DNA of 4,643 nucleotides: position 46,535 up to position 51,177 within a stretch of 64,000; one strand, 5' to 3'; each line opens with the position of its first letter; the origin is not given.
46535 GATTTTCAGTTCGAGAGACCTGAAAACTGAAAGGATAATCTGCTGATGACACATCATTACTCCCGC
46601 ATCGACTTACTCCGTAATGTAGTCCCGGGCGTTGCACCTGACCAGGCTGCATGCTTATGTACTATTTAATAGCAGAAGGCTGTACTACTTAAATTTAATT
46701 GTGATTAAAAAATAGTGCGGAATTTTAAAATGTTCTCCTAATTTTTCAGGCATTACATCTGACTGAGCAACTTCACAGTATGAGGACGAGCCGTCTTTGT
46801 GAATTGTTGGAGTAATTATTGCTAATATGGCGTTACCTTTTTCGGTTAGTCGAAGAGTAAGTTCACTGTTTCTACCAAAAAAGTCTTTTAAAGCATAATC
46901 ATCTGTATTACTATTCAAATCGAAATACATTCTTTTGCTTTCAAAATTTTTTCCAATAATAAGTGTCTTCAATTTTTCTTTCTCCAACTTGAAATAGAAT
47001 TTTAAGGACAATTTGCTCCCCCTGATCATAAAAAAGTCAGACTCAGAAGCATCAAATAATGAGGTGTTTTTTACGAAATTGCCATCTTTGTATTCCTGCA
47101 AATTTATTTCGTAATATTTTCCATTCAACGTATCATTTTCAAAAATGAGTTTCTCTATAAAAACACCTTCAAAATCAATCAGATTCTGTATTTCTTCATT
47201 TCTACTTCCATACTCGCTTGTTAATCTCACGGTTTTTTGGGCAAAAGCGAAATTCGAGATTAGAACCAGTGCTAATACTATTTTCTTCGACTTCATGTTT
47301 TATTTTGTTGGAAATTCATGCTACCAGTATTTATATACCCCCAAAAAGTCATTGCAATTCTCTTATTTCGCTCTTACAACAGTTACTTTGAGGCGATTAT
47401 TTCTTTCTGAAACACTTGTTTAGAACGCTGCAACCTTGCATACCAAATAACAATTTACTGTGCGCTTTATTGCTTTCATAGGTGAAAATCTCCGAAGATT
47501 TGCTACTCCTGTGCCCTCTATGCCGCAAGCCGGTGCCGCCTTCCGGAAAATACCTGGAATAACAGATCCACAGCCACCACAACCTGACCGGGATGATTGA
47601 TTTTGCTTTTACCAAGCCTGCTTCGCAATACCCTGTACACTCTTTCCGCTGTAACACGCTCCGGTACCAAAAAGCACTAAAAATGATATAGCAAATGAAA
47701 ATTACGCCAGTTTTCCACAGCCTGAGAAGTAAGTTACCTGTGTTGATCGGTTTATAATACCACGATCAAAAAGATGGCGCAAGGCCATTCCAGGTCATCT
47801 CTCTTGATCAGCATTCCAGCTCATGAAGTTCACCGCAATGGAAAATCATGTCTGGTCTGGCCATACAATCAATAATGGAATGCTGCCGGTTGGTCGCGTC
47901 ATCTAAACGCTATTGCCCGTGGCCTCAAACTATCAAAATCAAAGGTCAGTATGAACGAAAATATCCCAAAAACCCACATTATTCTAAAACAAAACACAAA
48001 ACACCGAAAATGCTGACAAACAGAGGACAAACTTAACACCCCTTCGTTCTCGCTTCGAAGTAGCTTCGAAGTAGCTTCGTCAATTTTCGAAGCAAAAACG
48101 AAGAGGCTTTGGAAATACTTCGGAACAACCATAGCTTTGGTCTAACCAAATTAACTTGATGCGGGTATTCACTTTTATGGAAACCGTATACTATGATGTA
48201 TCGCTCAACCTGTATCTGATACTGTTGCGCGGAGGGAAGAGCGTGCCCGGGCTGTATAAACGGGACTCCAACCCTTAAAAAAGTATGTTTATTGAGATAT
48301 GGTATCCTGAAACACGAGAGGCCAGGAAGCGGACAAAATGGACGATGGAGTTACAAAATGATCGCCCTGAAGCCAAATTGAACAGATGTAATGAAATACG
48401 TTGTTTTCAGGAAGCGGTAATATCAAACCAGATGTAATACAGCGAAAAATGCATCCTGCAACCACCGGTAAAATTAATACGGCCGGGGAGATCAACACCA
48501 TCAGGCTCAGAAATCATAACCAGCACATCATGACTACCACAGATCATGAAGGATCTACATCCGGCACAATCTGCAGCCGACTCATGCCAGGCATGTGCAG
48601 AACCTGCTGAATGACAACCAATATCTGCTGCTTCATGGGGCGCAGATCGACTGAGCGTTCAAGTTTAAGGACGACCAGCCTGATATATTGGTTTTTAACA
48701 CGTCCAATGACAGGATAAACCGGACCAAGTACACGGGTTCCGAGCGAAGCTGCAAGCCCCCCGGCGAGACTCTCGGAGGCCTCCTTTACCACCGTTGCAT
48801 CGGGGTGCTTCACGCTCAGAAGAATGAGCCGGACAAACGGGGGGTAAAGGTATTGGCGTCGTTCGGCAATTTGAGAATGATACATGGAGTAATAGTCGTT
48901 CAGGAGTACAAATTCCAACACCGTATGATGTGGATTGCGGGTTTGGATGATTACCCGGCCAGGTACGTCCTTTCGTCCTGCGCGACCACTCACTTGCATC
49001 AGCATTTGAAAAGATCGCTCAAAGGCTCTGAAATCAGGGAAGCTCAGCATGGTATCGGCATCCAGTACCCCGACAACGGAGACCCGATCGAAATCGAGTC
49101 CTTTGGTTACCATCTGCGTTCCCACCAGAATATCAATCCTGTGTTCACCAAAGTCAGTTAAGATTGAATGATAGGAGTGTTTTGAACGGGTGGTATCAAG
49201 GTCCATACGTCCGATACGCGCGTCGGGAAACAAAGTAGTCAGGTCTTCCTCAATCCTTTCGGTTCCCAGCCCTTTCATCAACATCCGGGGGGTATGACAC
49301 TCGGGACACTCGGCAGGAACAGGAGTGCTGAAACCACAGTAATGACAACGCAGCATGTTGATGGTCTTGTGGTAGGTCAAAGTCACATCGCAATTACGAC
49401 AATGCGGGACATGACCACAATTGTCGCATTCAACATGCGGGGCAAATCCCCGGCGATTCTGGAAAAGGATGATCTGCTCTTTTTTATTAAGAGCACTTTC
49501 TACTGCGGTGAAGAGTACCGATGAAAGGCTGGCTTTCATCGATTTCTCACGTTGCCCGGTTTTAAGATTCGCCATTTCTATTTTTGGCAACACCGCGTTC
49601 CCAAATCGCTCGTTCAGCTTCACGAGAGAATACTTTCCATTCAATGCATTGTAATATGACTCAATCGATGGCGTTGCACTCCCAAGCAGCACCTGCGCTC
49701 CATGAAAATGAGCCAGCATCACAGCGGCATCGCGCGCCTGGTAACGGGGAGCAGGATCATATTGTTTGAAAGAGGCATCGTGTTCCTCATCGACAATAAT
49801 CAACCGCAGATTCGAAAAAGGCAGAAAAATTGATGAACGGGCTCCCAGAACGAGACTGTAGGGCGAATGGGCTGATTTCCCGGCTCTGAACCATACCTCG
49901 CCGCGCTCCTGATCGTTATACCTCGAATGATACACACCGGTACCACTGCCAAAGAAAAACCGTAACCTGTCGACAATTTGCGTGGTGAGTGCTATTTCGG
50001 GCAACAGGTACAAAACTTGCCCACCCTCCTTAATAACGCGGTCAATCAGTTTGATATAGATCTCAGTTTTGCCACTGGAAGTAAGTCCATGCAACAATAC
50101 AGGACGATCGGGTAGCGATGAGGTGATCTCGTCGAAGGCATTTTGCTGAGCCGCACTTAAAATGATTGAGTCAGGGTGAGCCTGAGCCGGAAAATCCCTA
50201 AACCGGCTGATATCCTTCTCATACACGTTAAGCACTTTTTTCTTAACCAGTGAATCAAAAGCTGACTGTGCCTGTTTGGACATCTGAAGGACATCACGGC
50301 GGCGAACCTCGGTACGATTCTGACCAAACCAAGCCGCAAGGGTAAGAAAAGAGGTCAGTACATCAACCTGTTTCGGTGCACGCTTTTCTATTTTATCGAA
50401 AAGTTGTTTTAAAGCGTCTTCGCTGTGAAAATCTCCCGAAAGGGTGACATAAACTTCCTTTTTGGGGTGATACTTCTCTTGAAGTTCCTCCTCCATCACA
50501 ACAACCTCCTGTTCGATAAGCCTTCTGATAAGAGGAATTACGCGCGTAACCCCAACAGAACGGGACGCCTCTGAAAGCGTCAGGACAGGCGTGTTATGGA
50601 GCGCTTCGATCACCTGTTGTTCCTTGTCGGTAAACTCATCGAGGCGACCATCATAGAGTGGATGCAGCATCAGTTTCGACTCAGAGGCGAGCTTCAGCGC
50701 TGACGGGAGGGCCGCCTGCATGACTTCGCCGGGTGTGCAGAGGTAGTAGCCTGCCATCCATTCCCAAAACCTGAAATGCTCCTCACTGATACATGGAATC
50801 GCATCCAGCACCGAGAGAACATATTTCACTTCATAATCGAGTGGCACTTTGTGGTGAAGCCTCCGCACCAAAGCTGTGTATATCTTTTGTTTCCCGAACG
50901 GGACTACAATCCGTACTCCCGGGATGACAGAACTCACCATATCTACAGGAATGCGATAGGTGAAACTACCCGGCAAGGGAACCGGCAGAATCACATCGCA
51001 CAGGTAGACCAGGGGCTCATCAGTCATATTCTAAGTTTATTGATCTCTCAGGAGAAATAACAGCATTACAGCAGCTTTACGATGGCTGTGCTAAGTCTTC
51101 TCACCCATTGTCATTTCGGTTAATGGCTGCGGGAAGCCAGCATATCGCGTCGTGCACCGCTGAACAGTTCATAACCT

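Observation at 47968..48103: Copy B of the element: exact length conservation and concerted spacer changes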

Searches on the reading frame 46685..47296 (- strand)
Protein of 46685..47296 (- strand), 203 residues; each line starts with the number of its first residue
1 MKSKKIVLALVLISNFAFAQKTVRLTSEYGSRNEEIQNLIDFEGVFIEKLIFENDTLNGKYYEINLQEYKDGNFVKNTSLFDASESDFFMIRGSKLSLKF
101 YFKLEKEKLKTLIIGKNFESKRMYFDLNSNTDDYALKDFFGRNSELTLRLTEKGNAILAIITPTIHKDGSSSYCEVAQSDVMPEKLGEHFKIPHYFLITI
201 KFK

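Call 22: search_protein_families(library=pfam, proteins=[window:46685-47296:-], max_evalue=0.01)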
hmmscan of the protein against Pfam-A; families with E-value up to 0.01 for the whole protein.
window:46685-47296:- (203 aa): 0 families

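Call 86: search_protein_families(library=pfam, proteins=[window:46685-47296:-], max_evalue=1)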
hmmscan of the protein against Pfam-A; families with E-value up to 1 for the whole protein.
window:46685-47296:- (203 aa): 1 family
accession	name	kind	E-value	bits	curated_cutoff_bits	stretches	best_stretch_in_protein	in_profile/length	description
PF24143.1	Beta-sand_ComC_2nd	-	0.15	13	27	1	56-132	14-86/87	EGF-like domain-containing protein ComC second beta-sandwich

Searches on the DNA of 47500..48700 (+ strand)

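Call 12: search_rna_families(source=window, start=47500, end=48700, threshold=evalue, max_evalue=5)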
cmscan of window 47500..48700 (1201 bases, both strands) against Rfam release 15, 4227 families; matches with E-value up to 5: 0.
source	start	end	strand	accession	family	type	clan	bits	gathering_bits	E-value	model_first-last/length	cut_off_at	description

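Call 84: search_dna_similar(query=window:47920-48220:+, collection=phages, mode=distant, max_evalue=0.01, max_rows=15)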
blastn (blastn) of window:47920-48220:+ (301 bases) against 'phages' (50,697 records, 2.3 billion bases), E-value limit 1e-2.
No match.

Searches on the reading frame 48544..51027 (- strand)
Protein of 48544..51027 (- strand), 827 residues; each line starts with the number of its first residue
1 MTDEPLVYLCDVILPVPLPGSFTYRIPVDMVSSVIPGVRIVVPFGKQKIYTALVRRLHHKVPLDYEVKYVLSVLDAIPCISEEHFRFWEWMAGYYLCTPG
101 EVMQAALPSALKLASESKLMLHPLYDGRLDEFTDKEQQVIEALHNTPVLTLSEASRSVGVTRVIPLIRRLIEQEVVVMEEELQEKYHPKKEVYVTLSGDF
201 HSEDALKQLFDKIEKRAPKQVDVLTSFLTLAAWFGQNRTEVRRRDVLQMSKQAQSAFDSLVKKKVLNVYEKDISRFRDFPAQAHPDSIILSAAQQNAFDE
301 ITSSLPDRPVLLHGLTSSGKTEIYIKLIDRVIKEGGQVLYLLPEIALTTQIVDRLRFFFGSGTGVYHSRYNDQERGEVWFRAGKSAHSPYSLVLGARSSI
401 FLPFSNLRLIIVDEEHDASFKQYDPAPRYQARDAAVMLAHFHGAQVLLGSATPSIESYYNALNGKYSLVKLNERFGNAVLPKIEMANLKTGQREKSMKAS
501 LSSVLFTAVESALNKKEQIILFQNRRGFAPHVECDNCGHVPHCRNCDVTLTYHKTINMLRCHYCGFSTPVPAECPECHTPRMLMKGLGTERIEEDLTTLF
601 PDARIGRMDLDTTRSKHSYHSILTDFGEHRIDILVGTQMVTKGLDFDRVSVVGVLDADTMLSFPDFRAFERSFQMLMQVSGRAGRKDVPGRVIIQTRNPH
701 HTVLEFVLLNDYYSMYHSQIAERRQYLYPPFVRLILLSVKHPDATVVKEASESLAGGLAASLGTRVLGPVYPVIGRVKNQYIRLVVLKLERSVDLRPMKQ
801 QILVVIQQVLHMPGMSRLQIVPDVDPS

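Call 21: find_encoding_contigs(protein=window:48544-51027:-, flank=10000, max_places=10)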
Protein window:48544-51027:- (827 aa): 12 contigs read that carry it; 4 places shown.
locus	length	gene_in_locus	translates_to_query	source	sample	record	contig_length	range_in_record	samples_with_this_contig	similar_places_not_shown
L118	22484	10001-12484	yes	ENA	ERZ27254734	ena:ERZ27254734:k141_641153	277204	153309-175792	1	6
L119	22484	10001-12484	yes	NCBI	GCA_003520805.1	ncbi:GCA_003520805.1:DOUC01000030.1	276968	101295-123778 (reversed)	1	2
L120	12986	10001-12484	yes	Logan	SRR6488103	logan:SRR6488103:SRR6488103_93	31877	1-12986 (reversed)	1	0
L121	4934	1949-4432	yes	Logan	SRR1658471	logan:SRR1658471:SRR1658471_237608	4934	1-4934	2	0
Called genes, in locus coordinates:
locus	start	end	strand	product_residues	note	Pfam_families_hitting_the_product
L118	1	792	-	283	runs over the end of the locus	PF00583:Acetyltransf_1, PF13508:Acetyltransf_7 (faint), PF18014:Acetyltransf_18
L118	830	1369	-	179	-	-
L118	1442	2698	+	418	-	PF00675:Peptidase_M16, PF05193:Peptidase_M16_C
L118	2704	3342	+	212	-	PF01135:PCMT, PF01596:Methyltransf_3, PF13578:Methyltransf_24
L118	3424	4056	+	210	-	PF00081:Sod_Fe_N, PF02777:Sod_Fe_C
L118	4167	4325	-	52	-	-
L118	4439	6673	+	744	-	PF10459:Peptidase_S46, PF00089:Trypsin (faint), PF13365:Trypsin_2 (faint)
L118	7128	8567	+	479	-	PF01120:Alpha_L_fucos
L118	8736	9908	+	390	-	PF22020:RlmL_1st, PF02926:THUMP, PF01170:UPF0020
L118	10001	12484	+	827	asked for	PF17764:PriA_3primeBD, PF00270:DEAD, PF04851:ResIII, PF18319:Zn_ribbon_PriA, PF00271:Helicase_C (weak), PF18074:PriA_C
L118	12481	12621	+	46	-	-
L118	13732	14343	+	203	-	-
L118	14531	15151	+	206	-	PF10294:Methyltransf_16, PF01209:Ubie_methyltran, PF05219:DREV, PF13489:Methyltransf_23, PF05175:MTS, PF06325:PrmA, PF13847:Methyltransf_31, PF08241:Methyltransf_11, +7 more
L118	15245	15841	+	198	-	PF13489:Methyltransf_23 (weak)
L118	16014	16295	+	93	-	-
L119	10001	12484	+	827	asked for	PF17764:PriA_3primeBD, PF00270:DEAD, PF04851:ResIII, PF18319:Zn_ribbon_PriA, PF00271:Helicase_C (weak), PF18074:PriA_C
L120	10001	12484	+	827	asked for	PF17764:PriA_3primeBD, PF00270:DEAD, PF04851:ResIII, PF18319:Zn_ribbon_PriA, PF00271:Helicase_C (weak), PF18074:PriA_C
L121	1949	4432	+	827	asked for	PF17764:PriA_3primeBD, PF00270:DEAD, PF04851:ResIII, PF18319:Zn_ribbon_PriA, PF00271:Helicase_C (weak), PF18074:PriA_C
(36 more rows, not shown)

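Call 45: find_homologous_proteins(query=window:48544-51027:-, max_evalue=1e-100)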
Query window:48544-51027:- (827 aa): 8000 proteins with E <= 1e-100 among 8000 candidates; the best 120 are listed.
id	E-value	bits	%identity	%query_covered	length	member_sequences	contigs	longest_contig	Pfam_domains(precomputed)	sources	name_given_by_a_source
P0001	0.0e+0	1729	90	100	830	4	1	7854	PF17764.7,PF00270.36,PF00271.38,PF18319.8,PF18074.7,PF04851.22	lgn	-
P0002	0.0e+0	1531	80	100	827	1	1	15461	PF17764.7,PF00270.36,PF00271.38,PF18319.8,PF18074.7,PF04851.22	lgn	-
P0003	0.0e+0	1406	72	100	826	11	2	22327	PF17764.7,PF00270.36,PF00271.38,PF18319.8,PF18074.7,PF04851.22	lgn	-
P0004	0.0e+0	1394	72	100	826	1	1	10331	PF17764.7,PF00270.36,PF00271.38,PF18319.8,PF18074.7,PF04851.22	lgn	-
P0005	0.0e+0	1162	75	78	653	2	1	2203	PF00270.36,PF00271.38,PF18319.8,PF18074.7,PF04851.22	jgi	-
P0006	1.2e-296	1004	54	99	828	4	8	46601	PF17764.7,PF00270.36,PF00271.38,PF18319.8,PF18074.7,PF04851.22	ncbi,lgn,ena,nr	ncbi:MAG: primosomal protein N' [Bacteroidetes bacterium]|nr:primosomal protein N' [Bacteroidota bac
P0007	6.4e-296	1002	53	100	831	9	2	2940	PF17764.7,PF00270.36,PF00271.38,PF22590.3,PF18319.8,PF18074.7,PF04851.22,PF20720.4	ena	-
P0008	1.6e-295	1000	55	96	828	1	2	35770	PF17764.7,PF00270.36,PF00271.38,PF22590.3,PF18319.8,PF18074.7,PF04851.22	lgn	-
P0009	9.1e-294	995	53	99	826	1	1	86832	PF17764.7,PF00270.36,PF00271.38,PF18319.8,PF18074.7,PF04851.22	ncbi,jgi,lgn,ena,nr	ncbi:MAG: primosomal protein N' [Lentimicrobiaceae bacterium]|nr:primosomal protein N' [Lentimicrobi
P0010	6.7e-293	992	54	99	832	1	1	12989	PF17764.7,PF00270.36,PF00271.38,PF18319.8,PF18074.7,PF04851.22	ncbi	-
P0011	9.0e-293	991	53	99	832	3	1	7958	PF17764.7,PF00270.36,PF00271.38,PF22590.3,PF18319.8,PF18074.7,PF04851.22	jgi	jgi:primosomal protein N' (replication factor Y)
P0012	6.6e-292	989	54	99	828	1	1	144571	PF17764.7,PF00270.36,PF00271.38,PF22590.3,PF18319.8,PF18074.7,PF04851.22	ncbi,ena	-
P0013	6.7e-292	989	53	100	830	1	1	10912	PF17764.7,PF00270.36,PF00271.38,PF18319.8,PF18074.7,PF04851.22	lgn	-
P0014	1.5e-291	987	52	100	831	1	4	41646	PF17764.7,PF00270.36,PF00271.38,PF22590.3,PF18319.8,PF18074.7,PF04851.22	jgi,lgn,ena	-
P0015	2.6e-291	987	53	100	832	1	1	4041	PF17764.7,PF00270.36,PF00271.38,PF18319.8,PF18074.7,PF04851.22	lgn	-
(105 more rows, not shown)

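Call 46: find_encoding_contigs(protein=P0001, flank=6000, max_places=2)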
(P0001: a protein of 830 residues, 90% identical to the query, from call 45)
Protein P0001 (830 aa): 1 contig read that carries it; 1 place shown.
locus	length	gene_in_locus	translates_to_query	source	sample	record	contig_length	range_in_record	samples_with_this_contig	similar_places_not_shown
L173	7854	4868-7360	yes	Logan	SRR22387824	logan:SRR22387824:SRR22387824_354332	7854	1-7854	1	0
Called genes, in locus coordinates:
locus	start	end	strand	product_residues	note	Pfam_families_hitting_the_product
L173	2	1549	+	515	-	?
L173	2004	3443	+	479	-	PF01120:Alpha_L_fucos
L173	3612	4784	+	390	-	PF22020:RlmL_1st, PF02926:THUMP, PF01170:UPF0020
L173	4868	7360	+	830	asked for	PF17764:PriA_3primeBD, PF00270:DEAD, PF04851:ResIII, PF18319:Zn_ribbon_PriA, PF00271:Helicase_C (weak), PF18074:PriA_C (weak)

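Call 47: find_encoding_contigs(protein=P0002, flank=6000, max_places=2)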
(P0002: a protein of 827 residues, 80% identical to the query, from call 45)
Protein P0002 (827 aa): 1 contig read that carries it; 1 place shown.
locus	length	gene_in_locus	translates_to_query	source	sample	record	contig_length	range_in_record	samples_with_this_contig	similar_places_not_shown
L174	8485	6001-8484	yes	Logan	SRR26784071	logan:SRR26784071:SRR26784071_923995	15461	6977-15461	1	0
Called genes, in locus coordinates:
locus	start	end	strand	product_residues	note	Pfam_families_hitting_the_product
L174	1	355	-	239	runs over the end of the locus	PF13709:DUF4159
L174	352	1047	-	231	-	PF20260:PUA_4, PF04452:Methyltrans_RNA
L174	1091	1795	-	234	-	PF00702:Hydrolase, PF13419:HAD_2, PF13242:Hydrolase_like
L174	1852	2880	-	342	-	PF01384:PHO4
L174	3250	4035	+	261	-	PF01145:Band_7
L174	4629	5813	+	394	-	PF22020:RlmL_1st, PF02926:THUMP, PF01170:UPF0020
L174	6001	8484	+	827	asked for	PF17764:PriA_3primeBD, PF00270:DEAD, PF04851:ResIII, PF18319:Zn_ribbon_PriA, PF00271:Helicase_C (weak), PF18074:PriA_C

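Call 48: find_encoding_contigs(protein=P0003, flank=6000, max_places=2)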
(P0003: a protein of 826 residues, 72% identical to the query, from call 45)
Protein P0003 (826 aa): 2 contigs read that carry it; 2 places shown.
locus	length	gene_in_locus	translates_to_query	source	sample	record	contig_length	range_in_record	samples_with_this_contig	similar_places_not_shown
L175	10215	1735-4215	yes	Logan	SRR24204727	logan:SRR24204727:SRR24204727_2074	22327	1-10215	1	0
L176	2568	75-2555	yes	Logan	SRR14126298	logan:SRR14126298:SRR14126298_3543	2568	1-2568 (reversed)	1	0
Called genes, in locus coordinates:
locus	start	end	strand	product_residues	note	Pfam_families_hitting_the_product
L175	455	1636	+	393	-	PF22020:RlmL_1st, PF02926:THUMP, PF01170:UPF0020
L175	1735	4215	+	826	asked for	PF17764:PriA_3primeBD, PF00270:DEAD, PF04851:ResIII, PF18319:Zn_ribbon_PriA, PF00271:Helicase_C (weak), PF18074:PriA_C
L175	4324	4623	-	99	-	PF04977:DivIC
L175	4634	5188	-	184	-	PF01966:HD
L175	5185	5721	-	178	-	PF00994:MoCF_biosynth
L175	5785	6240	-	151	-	PF09424:YqeY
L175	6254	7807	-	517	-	PF00091:Tubulin, PF12327:FtsZ_C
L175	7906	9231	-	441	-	PF00012:HSP70 (faint), PF11104:PilM_2 (faint), PF14450:FtsA, PF02491:SHS2_FTSA, PF06277:EutA (weak), PF06723:MreB_Mbl, PF14450:FtsA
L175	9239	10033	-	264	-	-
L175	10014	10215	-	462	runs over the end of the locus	PF01225:Mur_ligase, PF08245:Mur_ligase_M, PF02875:Mur_ligase_C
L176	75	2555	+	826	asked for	PF17764:PriA_3primeBD, PF00270:DEAD, PF04851:ResIII, PF18319:Zn_ribbon_PriA, PF00271:Helicase_C (weak), PF18074:PriA_C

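Call 49: find_encoding_contigs(protein=P0004, flank=6000, max_places=2)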
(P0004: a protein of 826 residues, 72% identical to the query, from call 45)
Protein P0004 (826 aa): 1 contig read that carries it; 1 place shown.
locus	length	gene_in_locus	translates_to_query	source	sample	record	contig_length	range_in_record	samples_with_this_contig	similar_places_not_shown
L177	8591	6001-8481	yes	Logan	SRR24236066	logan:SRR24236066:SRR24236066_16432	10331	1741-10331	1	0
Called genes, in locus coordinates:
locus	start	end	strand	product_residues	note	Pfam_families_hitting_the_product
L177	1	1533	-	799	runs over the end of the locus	PF13620:CarboxypepD_reg, PF13715:CarbopepD_reg_2, PF07715:Plug, PF00593:TonB_dep_Rec_b-barrel, PF14905:OMP_b-brl_3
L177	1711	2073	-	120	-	-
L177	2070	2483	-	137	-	PF01475:FUR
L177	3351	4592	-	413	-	PF00578:AhpC-TSA, PF08534:Redoxin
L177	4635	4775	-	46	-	-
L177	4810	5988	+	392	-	PF22020:RlmL_1st, PF02926:THUMP, PF01170:UPF0020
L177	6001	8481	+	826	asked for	PF17764:PriA_3primeBD, PF00270:DEAD, PF04851:ResIII, PF18319:Zn_ribbon_PriA, PF00271:Helicase_C (weak), PF18074:PriA_C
